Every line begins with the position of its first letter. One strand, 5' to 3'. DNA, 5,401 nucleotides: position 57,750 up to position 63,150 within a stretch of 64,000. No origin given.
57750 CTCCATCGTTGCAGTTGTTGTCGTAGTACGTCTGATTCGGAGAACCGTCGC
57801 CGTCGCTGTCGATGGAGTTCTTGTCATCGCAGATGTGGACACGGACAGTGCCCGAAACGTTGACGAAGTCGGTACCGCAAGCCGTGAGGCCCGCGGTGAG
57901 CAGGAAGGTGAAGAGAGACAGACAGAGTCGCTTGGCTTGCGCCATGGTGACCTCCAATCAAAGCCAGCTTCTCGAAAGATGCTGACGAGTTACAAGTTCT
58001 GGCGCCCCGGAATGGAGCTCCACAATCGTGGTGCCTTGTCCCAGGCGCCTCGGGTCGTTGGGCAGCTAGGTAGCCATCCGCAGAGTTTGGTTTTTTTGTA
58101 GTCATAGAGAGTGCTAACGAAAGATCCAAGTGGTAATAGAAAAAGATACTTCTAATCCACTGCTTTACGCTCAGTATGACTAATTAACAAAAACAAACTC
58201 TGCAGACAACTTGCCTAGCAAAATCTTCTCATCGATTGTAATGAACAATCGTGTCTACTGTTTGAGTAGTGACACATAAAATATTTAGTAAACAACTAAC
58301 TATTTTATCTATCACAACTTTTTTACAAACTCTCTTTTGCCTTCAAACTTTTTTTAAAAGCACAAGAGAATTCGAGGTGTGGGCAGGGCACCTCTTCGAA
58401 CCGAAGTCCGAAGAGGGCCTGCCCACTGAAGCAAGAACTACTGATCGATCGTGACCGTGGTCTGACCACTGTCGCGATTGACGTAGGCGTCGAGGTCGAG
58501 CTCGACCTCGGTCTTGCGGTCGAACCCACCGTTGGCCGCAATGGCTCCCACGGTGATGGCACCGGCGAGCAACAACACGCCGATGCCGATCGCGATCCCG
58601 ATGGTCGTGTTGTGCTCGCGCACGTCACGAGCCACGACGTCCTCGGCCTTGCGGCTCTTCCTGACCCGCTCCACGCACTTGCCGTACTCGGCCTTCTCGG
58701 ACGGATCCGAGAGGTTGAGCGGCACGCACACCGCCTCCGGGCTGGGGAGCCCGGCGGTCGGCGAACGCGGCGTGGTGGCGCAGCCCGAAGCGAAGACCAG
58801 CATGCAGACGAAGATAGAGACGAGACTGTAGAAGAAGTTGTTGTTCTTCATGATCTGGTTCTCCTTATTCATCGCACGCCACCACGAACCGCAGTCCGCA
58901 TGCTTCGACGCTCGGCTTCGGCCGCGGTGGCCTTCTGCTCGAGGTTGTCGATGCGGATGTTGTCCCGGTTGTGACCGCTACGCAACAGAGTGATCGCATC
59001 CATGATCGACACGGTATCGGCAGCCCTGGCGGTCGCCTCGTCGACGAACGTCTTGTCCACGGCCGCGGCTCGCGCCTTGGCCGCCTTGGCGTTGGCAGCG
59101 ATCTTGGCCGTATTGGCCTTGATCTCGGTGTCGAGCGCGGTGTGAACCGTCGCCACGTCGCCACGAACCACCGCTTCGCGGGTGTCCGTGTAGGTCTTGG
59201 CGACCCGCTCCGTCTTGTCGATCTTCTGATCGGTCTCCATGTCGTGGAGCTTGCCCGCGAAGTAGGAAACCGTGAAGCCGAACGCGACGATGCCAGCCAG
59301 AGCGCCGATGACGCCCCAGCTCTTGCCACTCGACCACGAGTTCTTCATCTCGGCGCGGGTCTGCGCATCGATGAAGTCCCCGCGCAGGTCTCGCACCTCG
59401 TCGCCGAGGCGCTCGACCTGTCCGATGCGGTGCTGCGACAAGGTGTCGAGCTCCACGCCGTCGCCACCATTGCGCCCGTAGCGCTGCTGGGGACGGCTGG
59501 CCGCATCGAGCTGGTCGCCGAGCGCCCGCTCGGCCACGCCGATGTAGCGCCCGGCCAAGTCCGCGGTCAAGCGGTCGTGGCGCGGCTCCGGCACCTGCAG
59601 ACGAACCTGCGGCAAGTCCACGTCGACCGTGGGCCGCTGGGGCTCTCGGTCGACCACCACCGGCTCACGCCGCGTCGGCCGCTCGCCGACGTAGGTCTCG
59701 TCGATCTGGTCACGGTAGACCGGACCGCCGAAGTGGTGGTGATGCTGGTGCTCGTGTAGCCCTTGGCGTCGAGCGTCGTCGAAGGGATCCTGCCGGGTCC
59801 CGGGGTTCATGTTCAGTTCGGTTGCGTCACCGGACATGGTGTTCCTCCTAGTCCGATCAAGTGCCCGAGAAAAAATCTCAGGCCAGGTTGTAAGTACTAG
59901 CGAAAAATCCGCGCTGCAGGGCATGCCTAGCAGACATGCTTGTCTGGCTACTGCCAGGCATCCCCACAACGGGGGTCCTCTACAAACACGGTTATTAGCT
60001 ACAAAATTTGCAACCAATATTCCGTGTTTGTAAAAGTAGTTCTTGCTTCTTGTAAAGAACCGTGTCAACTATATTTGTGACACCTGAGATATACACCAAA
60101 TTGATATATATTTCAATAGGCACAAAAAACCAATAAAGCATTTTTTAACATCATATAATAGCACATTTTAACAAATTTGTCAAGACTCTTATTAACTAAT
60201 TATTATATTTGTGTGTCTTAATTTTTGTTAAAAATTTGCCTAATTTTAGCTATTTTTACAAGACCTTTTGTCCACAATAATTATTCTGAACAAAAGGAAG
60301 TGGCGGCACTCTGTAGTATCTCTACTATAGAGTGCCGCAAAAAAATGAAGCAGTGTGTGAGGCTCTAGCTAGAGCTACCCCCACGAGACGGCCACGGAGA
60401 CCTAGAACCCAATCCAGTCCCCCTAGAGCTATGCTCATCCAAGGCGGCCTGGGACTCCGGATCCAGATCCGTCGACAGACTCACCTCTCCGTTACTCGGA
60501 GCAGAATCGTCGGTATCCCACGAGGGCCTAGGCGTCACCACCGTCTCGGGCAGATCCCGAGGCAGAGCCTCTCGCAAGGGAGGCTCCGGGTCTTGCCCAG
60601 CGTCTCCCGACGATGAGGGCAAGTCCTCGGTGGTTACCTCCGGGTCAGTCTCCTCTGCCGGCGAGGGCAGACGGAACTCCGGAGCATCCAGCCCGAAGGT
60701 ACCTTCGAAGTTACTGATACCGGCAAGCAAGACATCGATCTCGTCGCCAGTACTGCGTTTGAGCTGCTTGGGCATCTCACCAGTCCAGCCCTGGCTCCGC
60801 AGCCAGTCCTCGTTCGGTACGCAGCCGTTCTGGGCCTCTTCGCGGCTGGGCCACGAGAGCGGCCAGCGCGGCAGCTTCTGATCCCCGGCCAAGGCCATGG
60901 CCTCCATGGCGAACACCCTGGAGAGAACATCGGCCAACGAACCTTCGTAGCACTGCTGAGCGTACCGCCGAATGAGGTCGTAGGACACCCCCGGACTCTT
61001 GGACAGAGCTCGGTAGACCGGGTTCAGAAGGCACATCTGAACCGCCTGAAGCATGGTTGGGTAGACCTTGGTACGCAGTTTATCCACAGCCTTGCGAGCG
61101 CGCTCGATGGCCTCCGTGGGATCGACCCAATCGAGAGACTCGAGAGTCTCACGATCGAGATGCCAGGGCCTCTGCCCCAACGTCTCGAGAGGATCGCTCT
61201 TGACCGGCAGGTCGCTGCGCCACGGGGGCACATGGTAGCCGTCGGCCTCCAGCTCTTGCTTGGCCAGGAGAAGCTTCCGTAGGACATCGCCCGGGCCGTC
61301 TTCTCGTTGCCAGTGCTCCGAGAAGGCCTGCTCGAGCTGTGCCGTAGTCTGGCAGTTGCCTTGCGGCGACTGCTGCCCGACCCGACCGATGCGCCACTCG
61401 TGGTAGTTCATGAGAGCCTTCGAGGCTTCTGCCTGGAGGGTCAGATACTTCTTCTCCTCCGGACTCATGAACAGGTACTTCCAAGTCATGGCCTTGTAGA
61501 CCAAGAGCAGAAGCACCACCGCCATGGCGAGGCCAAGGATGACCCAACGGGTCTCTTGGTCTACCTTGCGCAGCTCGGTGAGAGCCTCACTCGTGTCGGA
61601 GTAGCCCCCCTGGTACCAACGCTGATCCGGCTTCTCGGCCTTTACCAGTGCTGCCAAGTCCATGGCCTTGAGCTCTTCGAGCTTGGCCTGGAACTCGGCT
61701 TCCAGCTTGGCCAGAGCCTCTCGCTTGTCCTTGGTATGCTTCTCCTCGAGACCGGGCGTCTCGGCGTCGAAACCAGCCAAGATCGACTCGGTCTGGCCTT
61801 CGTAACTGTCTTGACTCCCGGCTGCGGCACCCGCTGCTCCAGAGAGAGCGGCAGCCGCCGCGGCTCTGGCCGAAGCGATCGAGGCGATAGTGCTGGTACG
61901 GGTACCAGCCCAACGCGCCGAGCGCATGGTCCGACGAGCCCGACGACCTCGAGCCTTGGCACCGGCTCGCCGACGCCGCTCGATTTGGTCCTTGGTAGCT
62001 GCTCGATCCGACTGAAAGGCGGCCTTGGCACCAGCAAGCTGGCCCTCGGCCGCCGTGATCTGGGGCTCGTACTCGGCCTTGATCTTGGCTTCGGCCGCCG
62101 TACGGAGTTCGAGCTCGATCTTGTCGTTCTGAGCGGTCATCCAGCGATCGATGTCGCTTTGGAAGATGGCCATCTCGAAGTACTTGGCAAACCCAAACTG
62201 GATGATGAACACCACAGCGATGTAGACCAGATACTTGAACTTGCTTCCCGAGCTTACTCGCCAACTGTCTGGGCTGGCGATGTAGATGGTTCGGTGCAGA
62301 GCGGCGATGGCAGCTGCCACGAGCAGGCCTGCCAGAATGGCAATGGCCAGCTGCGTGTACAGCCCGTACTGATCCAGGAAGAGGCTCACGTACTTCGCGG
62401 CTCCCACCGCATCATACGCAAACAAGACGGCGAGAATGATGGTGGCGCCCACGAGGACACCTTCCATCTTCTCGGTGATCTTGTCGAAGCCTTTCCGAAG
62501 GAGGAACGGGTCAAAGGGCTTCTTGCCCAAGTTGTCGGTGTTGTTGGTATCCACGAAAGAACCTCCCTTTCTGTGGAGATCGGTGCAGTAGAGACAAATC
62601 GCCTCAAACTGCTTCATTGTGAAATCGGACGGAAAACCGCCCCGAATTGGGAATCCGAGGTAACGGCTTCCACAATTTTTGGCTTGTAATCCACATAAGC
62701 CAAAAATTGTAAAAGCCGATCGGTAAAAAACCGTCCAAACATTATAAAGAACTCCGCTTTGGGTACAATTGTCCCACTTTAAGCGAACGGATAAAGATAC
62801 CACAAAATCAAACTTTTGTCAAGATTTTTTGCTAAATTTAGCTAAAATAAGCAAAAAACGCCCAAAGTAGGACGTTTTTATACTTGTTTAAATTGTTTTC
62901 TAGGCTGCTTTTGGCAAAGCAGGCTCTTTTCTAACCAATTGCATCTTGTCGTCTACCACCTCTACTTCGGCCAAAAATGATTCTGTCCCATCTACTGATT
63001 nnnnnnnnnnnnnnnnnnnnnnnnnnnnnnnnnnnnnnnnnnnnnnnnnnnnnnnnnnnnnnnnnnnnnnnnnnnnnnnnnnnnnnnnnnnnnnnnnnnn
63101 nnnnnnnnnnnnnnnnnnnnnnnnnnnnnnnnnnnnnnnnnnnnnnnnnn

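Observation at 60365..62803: Large multi-TM coiled-coil protein with an acidic Pro/Ser-rich tail and an uncertain start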

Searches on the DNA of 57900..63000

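Call 71: search_rna_families(source=window, start=57900, end=63000, threshold=evalue, max_evalue=1)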
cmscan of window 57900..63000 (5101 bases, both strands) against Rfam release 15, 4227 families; matches with E-value up to 1: 2.
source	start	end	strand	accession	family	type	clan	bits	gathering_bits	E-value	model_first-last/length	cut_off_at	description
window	58554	58638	-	RF02826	Scr6925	Gene; sRNA;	-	23.2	50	0.96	1-131/131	no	Streptomyces RNA 6925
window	59912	59971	-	RF00642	mir-23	Gene; miRNA;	-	22.5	52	0.26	1-73/73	no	mir-23 microRNA precursor family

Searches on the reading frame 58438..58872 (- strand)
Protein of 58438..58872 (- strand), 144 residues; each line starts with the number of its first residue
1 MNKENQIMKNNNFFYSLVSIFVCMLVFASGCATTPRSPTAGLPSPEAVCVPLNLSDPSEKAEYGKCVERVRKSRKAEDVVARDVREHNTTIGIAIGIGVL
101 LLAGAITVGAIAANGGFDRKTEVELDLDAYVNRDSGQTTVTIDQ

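Call 5: search_protein_families(library=pfam, proteins=[window:58438-58872:-], max_evalue=1)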
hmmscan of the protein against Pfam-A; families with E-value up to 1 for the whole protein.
window:58438-58872:- (144 aa): 1 family
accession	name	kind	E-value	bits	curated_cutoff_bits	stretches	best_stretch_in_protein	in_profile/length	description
PF04341.17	DUF485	-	0.011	16.1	28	1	76-122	38-84/88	Protein of unknown function, DUF485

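Call 27: search_protein_families(library=padloc, proteins=[window:58438-58872:-], max_evalue=0.01)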
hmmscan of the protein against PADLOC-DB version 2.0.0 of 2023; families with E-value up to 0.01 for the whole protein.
window:58438-58872:- (144 aa): 0 families

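Call 51: search_protein_families(library=ncbifam, proteins=[window:58438-58872:-], max_evalue=0.01)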
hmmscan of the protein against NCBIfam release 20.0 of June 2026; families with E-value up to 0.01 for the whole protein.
window:58438-58872:- (144 aa): 0 families

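Call 83: search_protein_families(library=phrogs, proteins=[window:58438-58872:-], max_evalue=0.001)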
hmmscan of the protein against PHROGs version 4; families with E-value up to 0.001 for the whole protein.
window:58438-58872:- (144 aa): 1 family
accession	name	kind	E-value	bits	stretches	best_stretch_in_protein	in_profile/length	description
phrog_456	-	lysis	0.00019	22.1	1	20-85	15-81/102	Rz-like spanin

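Call 91: search_dna_similar(query=window:58438-58872:-, collection=phages, mode=protein, max_evalue=0.01, max_rows=10)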
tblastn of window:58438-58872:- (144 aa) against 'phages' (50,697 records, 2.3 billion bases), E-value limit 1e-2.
No match.

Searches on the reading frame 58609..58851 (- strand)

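Call 92: search_protein_families(library=phrogs, proteins=[window:58609-58851:-], max_evalue=1)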
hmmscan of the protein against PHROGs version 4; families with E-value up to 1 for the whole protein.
seq(81 aa): 1 family
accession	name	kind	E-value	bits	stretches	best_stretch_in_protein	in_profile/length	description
phrog_456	-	lysis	5.7e-05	23.7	1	13-78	15-81/102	Rz-like spanin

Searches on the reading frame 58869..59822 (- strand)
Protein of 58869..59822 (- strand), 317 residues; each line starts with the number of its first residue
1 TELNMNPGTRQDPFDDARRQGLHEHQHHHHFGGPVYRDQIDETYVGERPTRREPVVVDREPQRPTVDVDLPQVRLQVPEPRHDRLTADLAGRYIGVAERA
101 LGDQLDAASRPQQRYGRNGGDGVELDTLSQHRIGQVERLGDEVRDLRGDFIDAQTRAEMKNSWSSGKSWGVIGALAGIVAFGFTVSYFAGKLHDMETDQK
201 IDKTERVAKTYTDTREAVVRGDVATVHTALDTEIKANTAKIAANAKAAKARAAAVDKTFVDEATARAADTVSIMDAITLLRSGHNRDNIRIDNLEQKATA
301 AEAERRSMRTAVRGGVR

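Call 27: search_protein_families(library=padloc, proteins=[window:58869-59822:-], max_evalue=0.01)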
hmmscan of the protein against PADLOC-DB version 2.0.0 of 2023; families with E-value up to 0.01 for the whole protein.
window:58869-59822:- (317 aa): 0 families

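Call 51: search_protein_families(library=ncbifam, proteins=[window:58869-59822:-], max_evalue=0.01)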
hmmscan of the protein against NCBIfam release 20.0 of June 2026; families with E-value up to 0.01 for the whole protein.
window:58869-59822:- (317 aa): 0 families

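Call 72: search_protein_families(library=pfam, proteins=[window:58869-59822:-], max_evalue=0.01)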
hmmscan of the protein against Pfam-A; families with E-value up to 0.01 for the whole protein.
window:58869-59822:- (317 aa): 0 families

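Call 83: search_protein_families(library=phrogs, proteins=[window:58869-59822:-], max_evalue=0.001)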
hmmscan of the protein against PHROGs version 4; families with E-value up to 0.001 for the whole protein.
window:58869-59822:- (317 aa): 0 families

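Call 99: find_related_loci(query=window:58869-59822:-, collection=viral_contigs, flank=10000)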
Query window:58869-59822:- (317 aa) in viral_contigs; peptide patterns used: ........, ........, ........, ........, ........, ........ (x = any residue, [..] = any of these).
19 stretches matched a pattern, but none encodes a relative of the query by tblastn (E <= 1e-3).

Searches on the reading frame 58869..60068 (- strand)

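Call 5: search_protein_families(library=pfam, proteins=[window:58869-60068:-], max_evalue=1)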
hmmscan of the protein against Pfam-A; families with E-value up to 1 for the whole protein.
window:58869-60068:- (399 aa): 1 family
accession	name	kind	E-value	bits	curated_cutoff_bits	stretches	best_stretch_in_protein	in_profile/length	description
PF09415.16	CENP-X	-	0.25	12.1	25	1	306-352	2-45/74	CENP-S associating Centromere protein X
